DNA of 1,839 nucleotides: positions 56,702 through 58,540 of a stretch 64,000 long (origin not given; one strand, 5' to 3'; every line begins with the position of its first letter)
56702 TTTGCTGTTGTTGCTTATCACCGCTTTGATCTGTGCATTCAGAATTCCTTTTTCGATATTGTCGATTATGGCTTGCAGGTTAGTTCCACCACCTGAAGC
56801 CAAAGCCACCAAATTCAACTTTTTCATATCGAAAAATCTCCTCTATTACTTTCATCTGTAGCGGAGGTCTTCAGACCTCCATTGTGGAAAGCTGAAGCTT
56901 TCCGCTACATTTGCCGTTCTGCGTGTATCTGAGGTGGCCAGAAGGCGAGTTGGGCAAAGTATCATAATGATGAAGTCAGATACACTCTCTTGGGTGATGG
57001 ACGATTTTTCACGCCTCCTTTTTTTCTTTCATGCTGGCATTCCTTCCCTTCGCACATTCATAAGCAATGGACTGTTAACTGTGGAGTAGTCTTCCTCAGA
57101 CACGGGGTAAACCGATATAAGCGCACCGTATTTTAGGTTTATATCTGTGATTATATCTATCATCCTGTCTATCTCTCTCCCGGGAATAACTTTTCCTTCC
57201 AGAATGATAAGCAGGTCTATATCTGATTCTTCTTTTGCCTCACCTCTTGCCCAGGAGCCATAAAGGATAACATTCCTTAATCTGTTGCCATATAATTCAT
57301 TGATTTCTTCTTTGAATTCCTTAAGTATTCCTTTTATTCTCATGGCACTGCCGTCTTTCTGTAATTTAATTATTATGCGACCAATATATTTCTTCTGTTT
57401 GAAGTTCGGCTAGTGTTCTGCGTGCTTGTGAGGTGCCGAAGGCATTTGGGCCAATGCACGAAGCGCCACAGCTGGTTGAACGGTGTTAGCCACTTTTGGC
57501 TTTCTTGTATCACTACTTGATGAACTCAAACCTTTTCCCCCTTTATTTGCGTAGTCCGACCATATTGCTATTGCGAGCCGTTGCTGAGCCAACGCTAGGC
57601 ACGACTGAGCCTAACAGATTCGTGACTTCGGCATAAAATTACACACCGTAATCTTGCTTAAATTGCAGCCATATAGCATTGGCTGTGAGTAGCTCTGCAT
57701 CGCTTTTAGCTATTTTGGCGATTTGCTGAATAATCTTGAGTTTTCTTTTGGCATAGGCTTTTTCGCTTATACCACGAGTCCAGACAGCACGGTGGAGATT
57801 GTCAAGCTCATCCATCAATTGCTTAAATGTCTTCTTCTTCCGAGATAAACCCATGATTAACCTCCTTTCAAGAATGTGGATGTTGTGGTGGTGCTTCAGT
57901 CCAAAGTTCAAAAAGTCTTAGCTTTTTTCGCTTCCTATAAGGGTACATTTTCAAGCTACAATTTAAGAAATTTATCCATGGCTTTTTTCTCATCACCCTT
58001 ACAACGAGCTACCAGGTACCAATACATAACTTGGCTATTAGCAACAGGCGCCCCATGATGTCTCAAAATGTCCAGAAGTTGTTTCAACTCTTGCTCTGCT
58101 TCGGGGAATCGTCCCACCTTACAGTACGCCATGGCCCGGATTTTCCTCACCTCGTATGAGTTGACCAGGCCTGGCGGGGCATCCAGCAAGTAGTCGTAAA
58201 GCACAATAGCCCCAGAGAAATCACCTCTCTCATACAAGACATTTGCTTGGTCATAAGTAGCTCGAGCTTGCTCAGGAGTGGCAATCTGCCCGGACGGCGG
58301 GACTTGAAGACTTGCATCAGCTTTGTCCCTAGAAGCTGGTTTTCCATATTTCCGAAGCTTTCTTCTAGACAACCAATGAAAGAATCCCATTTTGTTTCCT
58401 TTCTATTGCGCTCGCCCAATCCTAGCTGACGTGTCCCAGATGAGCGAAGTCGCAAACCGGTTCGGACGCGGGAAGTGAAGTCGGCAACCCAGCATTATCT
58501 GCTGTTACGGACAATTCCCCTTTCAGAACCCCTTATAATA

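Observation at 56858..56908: Two copies of a ~52-nt three-stem element (outer stem enclosing two hairpins) with covariation in the second hairpin (56858..56908 and 63091..63144)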

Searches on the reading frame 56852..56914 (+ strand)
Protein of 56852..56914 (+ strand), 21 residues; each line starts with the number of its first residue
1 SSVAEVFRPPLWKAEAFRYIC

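Call 42: search_protein_families(library=ncbifam, proteins=[L135:2138-2608:+, L130:8032-8589:-], max_evalue=0.01)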
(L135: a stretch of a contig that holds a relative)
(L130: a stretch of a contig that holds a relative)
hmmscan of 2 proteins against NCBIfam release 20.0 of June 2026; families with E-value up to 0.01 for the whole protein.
L135:2138-2608:+ (156 aa): 2 families
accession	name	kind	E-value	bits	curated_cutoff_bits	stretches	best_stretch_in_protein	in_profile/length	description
NF047646.1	REP_Tyr_transpos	equivalog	3.7e-30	104.7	80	1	14-144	6-146/146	REP-associated tyrosine transposase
NF033573.1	transpos_IS200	equivalog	5.4e-08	33.1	55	1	20-108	13-108/126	IS200/IS605 family transposase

L130:8032-8589:- (185 aa): 2 families
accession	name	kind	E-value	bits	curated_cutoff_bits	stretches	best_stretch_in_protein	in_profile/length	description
NF047646.1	REP_Tyr_transpos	equivalog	6.4e-29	100.7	80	1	26-158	1-145/146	REP-associated tyrosine transposase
NF033573.1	transpos_IS200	equivalog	6e-05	23.3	55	1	30-112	6-87/126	IS200/IS605 family transposase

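Call 43: search_protein_families(library=pfam, proteins=[L135:2138-2608:+, L130:8032-8589:-], max_evalue=0.01)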
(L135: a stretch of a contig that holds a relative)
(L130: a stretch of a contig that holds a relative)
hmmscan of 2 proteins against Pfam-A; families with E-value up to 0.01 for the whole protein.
L135:2138-2608:+ (156 aa): 1 family
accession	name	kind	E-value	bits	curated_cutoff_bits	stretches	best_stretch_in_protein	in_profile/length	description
PF01797.21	Y1_Tnp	-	2.9e-12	47.2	23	1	20-125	7-118/121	Transposase IS200 like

L130:8032-8589:- (185 aa): 1 family
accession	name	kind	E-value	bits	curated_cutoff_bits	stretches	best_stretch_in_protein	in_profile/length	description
PF01797.21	Y1_Tnp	-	1.8e-07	31.7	23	1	36-114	6-83/121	Transposase IS200 like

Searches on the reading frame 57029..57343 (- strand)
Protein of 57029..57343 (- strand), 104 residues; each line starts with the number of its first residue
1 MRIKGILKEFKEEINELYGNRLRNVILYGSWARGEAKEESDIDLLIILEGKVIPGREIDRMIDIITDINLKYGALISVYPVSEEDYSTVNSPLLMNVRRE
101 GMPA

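Call 70: search_protein_families(library=pfam, proteins=[window:57029-57343:-], max_evalue=0.01)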
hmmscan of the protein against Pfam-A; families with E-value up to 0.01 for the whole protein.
window:57029-57343:- (104 aa): 3 families
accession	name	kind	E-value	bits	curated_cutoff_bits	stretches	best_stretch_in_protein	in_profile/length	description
PF01909.29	NTP_transf_2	-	8.8e-11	42.5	21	1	7-55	1-48/93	Nucleotidyltransferase domain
PF18765.7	Polbeta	-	7.4e-09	36.1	26.9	1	21-69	12-56/93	Polymerase beta, Nucleotidyltransferase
PF22600.2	MTPAP-like_central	-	0.0041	17.6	27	1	23-53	41-70/139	Poly(A) RNA polymerase, mitochondrial-like, central palm domain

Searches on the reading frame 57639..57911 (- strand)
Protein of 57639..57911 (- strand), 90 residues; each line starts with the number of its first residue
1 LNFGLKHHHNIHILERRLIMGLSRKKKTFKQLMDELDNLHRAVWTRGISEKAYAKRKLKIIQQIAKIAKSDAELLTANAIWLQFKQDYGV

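Call 70: search_protein_families(library=pfam, proteins=[window:57639-57911:-], max_evalue=0.01)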
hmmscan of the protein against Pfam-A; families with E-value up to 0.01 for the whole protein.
window:57639-57911:- (90 aa): 1 family
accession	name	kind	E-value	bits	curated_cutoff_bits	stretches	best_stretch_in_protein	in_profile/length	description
PF18488.6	WYL_3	-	0.0066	17.2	25.3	0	42-73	10-40/63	WYL domain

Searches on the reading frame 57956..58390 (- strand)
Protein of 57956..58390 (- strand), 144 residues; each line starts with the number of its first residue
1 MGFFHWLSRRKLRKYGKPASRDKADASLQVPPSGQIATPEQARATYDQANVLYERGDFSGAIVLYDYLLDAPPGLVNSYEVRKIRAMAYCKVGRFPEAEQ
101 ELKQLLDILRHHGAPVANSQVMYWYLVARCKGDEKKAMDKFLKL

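Call 70: search_protein_families(library=pfam, proteins=[window:57956-58390:-], max_evalue=0.01)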
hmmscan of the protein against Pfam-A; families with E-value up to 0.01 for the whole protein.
window:57956-58390:- (144 aa): 10 families
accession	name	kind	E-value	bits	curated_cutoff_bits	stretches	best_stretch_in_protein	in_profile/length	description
PF13432.12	TPR_16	-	8e-06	26.6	32.7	1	39-74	28-63/65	Tetratricopeptide repeat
PF07719.23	TPR_2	-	1.1e-05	25.5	27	0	85-109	7-31/34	Tetratricopeptide repeat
PF14559.12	TPR_19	-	1.3e-05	25.9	25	1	52-111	1-57/68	Tetratricopeptide repeat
PF13424.12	TPR_12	-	0.00036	21.1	30.1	0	85-110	9-34/77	Tetratricopeptide repeat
PF13371.12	TPR_9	-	0.00057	20.3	35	0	38-87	25-71/73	Tetratricopeptide repeat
PF13374.12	TPR_10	-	0.00081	19.8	27.5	0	86-110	9-33/42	Tetratricopeptide repeat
PF13428.12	TPR_14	-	0.0013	19.7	23.5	0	82-108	4-30/44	Tetratricopeptide repeat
PF00515.34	TPR_1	-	0.0015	18.7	27.8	0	42-66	1-25/34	Tetratricopeptide repeat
PF13414.12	TPR_11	-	0.0049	17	26.8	0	50-65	2-17/42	TPR repeat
PF07721.20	TPR_4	-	0.0066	17.4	27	0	42-61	1-20/26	Tetratricopeptide repeat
